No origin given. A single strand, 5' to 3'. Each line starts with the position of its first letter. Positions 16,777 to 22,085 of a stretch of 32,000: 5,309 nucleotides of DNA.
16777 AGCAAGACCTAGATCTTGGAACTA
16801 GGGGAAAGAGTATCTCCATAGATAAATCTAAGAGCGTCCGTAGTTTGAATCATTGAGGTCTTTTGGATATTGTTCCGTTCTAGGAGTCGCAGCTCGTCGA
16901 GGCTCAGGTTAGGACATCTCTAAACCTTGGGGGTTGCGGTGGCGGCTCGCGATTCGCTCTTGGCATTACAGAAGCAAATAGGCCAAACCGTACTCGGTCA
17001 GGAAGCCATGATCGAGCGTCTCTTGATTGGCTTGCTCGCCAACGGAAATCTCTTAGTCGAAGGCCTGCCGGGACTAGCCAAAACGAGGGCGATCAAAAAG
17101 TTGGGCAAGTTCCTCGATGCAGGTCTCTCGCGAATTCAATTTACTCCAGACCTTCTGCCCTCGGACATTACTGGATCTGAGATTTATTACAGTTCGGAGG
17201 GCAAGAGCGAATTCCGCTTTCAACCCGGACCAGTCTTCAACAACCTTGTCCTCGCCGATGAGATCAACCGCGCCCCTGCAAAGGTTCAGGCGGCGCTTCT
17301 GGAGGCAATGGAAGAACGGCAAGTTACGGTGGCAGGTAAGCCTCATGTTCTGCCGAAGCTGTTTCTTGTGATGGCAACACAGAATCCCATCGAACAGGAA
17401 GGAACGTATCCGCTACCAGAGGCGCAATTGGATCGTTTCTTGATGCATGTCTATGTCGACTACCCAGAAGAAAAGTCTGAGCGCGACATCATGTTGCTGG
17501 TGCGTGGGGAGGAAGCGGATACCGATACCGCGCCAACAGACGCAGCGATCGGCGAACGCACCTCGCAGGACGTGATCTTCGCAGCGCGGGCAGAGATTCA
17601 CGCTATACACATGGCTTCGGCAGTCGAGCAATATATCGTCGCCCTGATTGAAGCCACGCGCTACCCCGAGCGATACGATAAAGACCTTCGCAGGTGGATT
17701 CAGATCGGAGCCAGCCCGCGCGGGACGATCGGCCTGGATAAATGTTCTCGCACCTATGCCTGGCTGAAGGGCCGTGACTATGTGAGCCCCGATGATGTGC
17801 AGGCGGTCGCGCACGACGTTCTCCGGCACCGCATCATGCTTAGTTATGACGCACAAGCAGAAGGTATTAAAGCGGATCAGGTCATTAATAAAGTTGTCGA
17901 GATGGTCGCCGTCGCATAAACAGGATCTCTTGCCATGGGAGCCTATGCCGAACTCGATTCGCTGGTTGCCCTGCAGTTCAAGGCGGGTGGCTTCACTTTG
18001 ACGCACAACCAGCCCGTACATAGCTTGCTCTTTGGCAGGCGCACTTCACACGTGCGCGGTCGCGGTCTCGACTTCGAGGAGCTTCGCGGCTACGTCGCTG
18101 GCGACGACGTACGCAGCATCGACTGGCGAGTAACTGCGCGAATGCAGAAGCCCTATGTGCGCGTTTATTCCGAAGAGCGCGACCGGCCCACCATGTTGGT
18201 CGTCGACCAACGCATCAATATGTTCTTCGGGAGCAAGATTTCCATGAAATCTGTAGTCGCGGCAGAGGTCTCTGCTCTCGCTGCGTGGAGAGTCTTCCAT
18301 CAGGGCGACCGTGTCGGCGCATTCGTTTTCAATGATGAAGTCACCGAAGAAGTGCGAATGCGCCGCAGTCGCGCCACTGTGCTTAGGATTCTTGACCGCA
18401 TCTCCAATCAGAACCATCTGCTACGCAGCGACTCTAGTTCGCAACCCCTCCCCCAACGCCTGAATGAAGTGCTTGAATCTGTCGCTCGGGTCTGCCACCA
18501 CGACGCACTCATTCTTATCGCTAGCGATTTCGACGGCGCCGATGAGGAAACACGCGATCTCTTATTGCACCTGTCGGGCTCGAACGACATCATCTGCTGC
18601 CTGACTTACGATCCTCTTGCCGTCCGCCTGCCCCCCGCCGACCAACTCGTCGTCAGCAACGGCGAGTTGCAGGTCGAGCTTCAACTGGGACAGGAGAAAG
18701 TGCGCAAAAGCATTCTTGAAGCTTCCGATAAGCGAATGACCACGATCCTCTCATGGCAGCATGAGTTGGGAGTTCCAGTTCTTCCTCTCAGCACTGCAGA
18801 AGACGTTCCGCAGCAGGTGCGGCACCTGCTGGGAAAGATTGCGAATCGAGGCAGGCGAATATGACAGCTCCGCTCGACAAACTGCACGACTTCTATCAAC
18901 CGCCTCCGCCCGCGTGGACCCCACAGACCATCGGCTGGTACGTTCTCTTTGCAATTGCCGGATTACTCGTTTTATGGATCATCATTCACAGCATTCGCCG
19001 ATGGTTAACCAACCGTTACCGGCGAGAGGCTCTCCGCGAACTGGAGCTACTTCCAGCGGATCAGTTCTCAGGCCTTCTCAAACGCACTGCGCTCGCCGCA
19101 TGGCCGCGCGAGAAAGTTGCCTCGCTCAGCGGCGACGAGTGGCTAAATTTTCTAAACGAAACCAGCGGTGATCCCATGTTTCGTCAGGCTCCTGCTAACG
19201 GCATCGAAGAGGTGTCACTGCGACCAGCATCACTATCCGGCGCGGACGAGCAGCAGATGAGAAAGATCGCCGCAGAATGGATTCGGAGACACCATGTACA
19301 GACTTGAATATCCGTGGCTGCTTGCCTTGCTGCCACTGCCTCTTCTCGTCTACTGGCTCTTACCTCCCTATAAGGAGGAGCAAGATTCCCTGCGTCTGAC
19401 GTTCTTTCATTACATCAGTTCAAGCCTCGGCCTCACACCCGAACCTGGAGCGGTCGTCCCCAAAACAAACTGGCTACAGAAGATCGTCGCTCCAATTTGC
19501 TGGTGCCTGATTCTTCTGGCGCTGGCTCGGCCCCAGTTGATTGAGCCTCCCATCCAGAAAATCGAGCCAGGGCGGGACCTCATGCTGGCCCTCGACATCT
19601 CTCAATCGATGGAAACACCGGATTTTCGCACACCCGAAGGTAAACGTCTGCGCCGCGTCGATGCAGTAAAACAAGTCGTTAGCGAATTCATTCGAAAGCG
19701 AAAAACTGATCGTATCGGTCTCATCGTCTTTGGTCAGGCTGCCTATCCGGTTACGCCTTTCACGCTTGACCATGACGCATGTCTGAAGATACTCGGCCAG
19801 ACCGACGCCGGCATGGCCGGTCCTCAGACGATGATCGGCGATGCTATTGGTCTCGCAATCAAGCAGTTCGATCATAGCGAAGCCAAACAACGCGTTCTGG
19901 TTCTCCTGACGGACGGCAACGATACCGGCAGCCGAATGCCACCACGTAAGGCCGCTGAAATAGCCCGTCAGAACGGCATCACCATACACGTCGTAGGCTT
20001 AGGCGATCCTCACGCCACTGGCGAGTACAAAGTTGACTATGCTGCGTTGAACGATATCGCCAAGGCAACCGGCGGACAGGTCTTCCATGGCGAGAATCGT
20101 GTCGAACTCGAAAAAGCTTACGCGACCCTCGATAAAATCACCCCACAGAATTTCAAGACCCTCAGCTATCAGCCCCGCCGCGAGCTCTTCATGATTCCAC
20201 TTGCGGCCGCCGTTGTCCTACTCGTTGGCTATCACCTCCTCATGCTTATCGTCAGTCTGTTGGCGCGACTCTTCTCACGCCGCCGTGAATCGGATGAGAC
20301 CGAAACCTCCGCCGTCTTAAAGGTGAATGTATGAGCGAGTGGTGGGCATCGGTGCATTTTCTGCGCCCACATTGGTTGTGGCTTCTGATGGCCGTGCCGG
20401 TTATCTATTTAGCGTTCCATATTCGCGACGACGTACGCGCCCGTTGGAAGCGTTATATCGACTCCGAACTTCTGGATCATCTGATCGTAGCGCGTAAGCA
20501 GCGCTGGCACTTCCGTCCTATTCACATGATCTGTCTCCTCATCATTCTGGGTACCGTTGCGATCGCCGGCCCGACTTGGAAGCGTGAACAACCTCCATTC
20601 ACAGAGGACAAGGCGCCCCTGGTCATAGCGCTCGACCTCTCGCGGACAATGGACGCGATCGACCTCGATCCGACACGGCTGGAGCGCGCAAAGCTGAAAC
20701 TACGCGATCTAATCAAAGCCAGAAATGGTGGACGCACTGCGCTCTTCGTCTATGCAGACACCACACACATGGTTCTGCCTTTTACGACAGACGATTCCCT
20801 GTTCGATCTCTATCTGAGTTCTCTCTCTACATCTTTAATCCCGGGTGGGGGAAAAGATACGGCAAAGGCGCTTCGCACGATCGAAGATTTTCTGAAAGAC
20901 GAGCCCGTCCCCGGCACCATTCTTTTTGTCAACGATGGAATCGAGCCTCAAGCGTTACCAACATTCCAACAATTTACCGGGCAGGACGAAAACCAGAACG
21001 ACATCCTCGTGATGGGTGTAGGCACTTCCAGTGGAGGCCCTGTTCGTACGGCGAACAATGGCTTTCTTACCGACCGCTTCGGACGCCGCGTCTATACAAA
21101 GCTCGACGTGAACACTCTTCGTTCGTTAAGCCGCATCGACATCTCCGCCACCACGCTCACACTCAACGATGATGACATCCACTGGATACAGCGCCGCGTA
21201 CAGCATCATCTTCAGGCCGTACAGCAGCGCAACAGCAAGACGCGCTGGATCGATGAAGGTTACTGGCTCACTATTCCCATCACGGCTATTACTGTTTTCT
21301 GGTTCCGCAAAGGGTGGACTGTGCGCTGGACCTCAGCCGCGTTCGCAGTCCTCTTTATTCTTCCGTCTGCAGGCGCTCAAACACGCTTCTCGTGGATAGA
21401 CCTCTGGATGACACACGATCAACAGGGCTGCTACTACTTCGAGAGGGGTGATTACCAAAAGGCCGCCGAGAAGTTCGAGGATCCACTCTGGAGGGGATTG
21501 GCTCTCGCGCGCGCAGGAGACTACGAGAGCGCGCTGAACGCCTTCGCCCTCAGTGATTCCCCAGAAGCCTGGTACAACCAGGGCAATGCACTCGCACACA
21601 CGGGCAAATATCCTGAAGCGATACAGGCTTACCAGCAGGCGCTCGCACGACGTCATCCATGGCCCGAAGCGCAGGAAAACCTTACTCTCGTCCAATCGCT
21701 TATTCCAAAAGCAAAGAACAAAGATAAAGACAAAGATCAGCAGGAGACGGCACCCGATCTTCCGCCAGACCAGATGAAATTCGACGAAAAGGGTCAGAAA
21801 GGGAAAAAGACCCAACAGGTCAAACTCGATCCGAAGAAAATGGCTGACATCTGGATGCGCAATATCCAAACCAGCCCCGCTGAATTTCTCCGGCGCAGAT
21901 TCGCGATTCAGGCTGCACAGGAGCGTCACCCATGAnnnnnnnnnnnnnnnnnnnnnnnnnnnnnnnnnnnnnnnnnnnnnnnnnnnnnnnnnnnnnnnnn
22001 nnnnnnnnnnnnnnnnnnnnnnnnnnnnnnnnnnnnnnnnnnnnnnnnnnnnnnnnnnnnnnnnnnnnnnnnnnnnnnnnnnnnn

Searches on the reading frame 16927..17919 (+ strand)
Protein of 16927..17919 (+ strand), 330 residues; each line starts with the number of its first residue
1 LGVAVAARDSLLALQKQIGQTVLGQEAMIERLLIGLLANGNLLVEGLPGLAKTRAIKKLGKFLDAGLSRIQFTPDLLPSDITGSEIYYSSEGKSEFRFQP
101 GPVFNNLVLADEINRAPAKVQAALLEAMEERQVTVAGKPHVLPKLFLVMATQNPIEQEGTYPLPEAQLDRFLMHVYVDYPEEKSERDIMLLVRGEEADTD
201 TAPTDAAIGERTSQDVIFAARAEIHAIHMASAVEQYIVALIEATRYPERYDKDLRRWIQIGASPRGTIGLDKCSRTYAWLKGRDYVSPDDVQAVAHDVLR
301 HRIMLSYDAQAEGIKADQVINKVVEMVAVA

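Call 57: search_protein_families(library=pfam, proteins=[window:16927-17919:+], max_evalue=0.0001)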
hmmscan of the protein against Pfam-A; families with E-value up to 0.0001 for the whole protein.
window:16927-17919:+ (330 aa): 4 families
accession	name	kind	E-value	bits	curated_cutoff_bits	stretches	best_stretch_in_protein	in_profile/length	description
PF07726.17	AAA_3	-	5e-61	204.8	27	1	42-173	2-131/131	ATPase family associated with various cellular activities (AAA)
PF17863.7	AAA_lid_2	-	1.4e-21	76.4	22.7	1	258-322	9-73/74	AAA lid domain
PF20030.5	bpMoxR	-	2.9e-14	53.1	27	1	13-204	5-191/205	MoxR domain in the MoxR-vWA-beta-propeller ternary systems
PF07728.20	AAA_5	-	5.8e-11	43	22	1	41-171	1-139/139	AAA domain (dynein-related subfamily)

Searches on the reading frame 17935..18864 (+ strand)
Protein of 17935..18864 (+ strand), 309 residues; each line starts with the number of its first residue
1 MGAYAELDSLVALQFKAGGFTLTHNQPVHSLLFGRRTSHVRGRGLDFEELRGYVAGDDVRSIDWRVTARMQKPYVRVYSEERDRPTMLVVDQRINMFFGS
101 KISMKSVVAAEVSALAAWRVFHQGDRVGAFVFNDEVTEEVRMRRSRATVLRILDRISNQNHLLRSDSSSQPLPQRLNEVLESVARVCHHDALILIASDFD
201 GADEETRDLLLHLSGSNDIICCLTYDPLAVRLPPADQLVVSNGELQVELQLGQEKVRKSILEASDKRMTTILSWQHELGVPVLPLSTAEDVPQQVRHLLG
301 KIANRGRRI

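Call 57: search_protein_families(library=pfam, proteins=[window:17935-18864:+], max_evalue=0.0001)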
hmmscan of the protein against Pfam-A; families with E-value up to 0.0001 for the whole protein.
window:17935-18864:+ (309 aa): 1 family
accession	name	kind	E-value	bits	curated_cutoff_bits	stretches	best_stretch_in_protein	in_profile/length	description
PF01882.25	DUF58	-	1.6e-35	122.8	23.4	1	49-263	1-209/216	Protein of unknown function DUF58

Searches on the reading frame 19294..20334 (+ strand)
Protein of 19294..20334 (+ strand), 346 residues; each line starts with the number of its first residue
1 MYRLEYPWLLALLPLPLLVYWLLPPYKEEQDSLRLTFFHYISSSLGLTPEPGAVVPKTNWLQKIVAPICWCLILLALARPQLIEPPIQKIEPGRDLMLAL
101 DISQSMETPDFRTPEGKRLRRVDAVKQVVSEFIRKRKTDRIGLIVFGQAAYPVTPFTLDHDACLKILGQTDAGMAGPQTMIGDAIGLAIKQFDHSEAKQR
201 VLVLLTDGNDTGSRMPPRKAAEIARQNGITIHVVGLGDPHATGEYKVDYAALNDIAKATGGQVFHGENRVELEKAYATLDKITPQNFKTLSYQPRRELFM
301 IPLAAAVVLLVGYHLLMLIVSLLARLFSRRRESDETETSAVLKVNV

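Call 57: search_protein_families(library=pfam, proteins=[window:19294-20334:+], max_evalue=0.0001)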
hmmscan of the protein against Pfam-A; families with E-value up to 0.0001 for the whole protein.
window:19294-20334:+ (346 aa): 3 families
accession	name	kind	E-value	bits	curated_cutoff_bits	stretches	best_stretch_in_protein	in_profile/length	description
PF00092.34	VWA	-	8.5e-21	75.4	23.8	1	95-274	1-170/174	von Willebrand factor type A domain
PF13519.12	VWA_2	-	5.8e-17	62.7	27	1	96-208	1-106/107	von Willebrand factor type A domain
PF06707.17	DUF1194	-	2.3e-05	24.2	27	0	174-242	91-160/206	Protein of unknown function (DUF1194)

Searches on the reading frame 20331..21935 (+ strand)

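Call 57: search_protein_families(library=pfam, proteins=[window:20331-21935:+], max_evalue=0.0001)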
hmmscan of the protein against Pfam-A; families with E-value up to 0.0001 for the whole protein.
window:20331-21935:+ (534 aa): 8 families
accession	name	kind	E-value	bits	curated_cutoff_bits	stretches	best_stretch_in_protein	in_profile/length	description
PF07719.23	TPR_2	-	1.8e-14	53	27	1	411-439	1-29/34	Tetratricopeptide repeat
PF13519.12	VWA_2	-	2.4e-14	54.3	27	1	97-203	1-106/107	von Willebrand factor type A domain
PF00515.34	TPR_1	-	2.7e-11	43.2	27.8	1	411-440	1-30/34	Tetratricopeptide repeat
PF13432.12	TPR_16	-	1e-10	42.3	32.7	1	388-440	3-60/65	Tetratricopeptide repeat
PF13424.12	TPR_12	-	1.7e-07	31.7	30.1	0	412-444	4-36/77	Tetratricopeptide repeat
PF13174.12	TPR_6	-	8.8e-06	26.5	26.3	0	412-440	1-29/33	Tetratricopeptide repeat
PF13181.12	TPR_8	-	1.1e-05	25.6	25.7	0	412-439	2-29/34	Tetratricopeptide repeat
PF13176.12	TPR_7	-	1.2e-05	25.5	27.9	0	413-440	1-28/36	Tetratricopeptide repeat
